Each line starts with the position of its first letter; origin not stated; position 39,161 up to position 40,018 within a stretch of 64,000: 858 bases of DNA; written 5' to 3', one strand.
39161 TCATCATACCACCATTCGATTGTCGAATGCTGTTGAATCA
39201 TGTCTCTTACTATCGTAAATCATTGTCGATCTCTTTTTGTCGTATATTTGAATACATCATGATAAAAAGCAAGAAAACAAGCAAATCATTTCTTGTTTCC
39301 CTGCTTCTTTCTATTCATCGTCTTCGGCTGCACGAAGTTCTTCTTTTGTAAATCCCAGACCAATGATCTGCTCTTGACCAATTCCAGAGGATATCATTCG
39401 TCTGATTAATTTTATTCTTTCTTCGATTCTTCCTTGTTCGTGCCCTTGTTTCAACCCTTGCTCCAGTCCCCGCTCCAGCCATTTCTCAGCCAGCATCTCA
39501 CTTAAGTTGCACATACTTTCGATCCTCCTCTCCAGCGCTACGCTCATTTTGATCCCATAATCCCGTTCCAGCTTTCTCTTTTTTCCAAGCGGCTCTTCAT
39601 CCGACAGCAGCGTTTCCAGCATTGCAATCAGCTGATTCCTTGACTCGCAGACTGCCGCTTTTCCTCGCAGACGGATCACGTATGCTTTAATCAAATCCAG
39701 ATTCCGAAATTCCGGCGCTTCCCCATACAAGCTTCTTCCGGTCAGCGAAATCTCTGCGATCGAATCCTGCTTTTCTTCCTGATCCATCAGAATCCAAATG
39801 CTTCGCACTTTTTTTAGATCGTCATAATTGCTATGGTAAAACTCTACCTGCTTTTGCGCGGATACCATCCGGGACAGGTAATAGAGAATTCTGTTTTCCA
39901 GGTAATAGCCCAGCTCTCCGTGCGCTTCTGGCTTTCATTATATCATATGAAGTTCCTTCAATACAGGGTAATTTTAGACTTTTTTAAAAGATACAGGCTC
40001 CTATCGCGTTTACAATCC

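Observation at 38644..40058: Family of ~125-nt two-hairpin elements (3 full + 1 partial copy) with compensatory stem changes: candidate sRNA genes or miniature mobile elements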

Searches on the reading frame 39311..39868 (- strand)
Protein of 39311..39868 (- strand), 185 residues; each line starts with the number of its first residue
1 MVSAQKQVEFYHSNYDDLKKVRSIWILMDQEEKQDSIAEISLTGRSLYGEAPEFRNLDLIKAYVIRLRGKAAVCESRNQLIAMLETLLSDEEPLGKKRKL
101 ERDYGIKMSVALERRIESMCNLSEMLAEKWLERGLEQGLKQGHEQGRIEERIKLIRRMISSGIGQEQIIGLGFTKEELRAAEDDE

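Call 12: search_protein_families(library=pfam, proteins=[window:39311-39868:-], max_evalue=0.01)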
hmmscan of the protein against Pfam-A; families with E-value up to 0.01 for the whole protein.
window:39311-39868:- (185 aa): 0 families

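Call 30: search_protein_families(library=ncbifam, proteins=[window:39311-39868:-], max_evalue=1)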
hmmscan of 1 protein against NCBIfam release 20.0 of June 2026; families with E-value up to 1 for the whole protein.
window:39311-39868:- (185 aa): 1 family
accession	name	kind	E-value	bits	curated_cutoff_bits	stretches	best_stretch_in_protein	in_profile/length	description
TIGR01784.1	T_den_put_tspse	subfamily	1.2e-05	25.3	52.1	1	51-179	134-271/273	Rpn family recombination-promoting nuclease/putative transposase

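Call 31: find_homologous_proteins(query=window:39311-39868:-, max_evalue=0.00001)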
Query window:39311-39868:- (185 aa): 63 proteins with E <= 0.00001 among 274 candidates.
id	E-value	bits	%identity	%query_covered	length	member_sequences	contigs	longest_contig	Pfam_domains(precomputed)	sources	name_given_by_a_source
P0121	3.1e-91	322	99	85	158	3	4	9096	-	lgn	-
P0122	5.9e-89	315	97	85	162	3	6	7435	-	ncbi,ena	-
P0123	1.3e-85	304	96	85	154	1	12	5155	-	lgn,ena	-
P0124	2.8e-65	237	95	69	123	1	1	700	-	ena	-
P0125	4.4e-42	162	45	99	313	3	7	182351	-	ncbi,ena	-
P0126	1.2e-40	157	49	98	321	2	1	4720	-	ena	-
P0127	3.8e-40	156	46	98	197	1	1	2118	-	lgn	-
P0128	1.8e-38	150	49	91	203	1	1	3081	-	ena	-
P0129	3.3e-38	149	51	73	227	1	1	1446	-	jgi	jgi:predicted transposase YdaD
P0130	7.3e-38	148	47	88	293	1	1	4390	-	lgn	-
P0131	8.0e-38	148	47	98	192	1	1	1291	-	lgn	-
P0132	5.1e-37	146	47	98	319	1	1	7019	-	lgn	-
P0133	7.1e-37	145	48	91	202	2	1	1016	-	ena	-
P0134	2.8e-35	140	48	96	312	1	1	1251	-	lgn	-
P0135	1.5e-34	138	43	99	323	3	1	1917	-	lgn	-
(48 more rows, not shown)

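Call 32: find_encoding_contigs(protein=P0122, flank=8000, max_places=8)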
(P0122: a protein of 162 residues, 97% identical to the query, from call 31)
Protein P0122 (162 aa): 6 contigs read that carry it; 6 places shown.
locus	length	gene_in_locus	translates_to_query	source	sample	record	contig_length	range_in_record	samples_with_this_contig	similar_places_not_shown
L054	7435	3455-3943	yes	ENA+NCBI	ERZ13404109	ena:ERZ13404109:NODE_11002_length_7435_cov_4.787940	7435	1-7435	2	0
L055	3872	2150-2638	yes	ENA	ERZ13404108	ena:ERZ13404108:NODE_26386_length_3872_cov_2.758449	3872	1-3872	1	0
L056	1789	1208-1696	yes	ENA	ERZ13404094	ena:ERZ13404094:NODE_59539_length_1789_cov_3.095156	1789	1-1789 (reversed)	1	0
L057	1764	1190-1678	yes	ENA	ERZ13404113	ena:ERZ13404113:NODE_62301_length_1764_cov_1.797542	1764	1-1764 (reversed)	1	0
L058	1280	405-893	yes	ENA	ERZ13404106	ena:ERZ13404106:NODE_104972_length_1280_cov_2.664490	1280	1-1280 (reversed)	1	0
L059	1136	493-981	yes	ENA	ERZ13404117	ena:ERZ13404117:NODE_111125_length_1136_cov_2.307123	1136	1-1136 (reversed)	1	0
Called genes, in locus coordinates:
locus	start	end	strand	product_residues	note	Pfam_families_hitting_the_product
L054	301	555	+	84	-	PF01541:GIY-YIG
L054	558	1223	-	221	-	PF03006:HlyIII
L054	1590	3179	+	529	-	PF00270:DEAD, PF04851:ResIII, PF00271:Helicase_C, PF25399:DeaD_dimer, PF03880:DbpA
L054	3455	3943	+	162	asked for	-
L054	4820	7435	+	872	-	?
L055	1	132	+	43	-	?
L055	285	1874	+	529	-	PF00270:DEAD, PF04851:ResIII, PF00271:Helicase_C, PF25399:DeaD_dimer, PF03880:DbpA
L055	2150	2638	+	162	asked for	-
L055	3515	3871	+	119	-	?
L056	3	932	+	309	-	?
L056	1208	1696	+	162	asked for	-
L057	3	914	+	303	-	?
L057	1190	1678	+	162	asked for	-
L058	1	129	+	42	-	?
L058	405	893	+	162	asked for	-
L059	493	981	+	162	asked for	-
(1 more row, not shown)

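Call 33: find_encoding_contigs(protein=P0123, flank=8000, max_places=10)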
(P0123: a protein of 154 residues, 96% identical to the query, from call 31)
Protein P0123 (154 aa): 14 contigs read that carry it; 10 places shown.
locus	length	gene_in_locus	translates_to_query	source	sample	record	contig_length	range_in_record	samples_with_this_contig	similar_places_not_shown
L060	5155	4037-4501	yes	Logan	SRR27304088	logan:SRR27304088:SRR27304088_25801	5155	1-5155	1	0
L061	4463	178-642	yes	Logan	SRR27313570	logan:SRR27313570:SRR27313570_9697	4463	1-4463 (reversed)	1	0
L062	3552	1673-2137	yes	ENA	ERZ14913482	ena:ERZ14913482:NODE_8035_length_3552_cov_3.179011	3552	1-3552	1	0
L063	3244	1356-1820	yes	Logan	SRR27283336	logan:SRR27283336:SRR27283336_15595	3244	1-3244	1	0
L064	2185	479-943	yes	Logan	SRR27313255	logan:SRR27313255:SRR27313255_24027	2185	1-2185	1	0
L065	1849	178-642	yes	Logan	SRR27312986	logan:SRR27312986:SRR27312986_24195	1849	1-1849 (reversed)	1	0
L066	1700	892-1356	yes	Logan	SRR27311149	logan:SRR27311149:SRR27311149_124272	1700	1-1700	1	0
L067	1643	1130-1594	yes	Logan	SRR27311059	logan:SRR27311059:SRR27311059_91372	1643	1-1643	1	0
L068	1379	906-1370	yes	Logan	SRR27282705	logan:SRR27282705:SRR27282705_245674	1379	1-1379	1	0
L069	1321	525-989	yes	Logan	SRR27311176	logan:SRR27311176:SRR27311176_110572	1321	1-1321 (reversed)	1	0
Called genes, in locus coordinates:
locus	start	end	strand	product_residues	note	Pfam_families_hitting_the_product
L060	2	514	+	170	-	?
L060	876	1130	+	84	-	PF01541:GIY-YIG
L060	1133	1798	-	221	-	PF03006:HlyIII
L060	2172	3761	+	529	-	PF00270:DEAD, PF04851:ResIII, PF00271:Helicase_C, PF25399:DeaD_dimer, PF03880:DbpA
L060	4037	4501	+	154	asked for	-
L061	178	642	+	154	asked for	-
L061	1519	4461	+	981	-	?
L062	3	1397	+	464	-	?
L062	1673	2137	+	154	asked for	-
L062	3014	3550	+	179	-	?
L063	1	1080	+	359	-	?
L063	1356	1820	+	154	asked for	-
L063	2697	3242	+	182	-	?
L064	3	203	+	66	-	?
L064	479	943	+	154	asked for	-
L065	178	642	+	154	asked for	-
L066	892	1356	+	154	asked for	-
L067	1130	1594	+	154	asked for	-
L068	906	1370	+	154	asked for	-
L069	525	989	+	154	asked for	-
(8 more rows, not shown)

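Call 60: find_encoding_contigs(protein=P0125, flank=2500, max_places=6)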
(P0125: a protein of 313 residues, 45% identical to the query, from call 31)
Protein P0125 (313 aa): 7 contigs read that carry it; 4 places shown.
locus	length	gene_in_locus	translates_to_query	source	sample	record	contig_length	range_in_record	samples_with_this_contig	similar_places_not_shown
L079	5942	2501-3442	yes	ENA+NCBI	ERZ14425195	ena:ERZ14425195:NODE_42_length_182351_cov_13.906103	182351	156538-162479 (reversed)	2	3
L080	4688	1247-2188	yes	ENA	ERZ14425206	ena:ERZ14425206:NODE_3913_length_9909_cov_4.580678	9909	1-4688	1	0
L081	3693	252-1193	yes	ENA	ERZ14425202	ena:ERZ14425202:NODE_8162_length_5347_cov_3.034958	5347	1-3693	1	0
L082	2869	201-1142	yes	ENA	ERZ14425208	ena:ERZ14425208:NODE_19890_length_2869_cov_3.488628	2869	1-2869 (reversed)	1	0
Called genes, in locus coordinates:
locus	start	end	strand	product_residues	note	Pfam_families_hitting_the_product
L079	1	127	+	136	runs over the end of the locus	PF02082:Rrf2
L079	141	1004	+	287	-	PF13472:Lipase_GDSL_2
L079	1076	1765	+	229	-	PF00440:TetR_N (faint)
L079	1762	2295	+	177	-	PF12724:Flavodoxin_5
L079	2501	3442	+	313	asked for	-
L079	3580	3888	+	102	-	PF04221:RelB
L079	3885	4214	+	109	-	PF05016:ParE_toxin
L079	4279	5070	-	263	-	PF00072:Response_reg, PF00165:HTH_AraC (faint), PF12833:HTH_18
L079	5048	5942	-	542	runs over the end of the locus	PF00672:HAMP (weak), PF06580:His_kinase, PF02518:HATPase_c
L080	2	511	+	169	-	?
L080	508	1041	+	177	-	PF12724:Flavodoxin_5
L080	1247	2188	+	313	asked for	-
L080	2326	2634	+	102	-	PF04221:RelB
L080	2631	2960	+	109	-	PF05016:ParE_toxin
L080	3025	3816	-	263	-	PF00072:Response_reg, PF00165:HTH_AraC (faint), PF12833:HTH_18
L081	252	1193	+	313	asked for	-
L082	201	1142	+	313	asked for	-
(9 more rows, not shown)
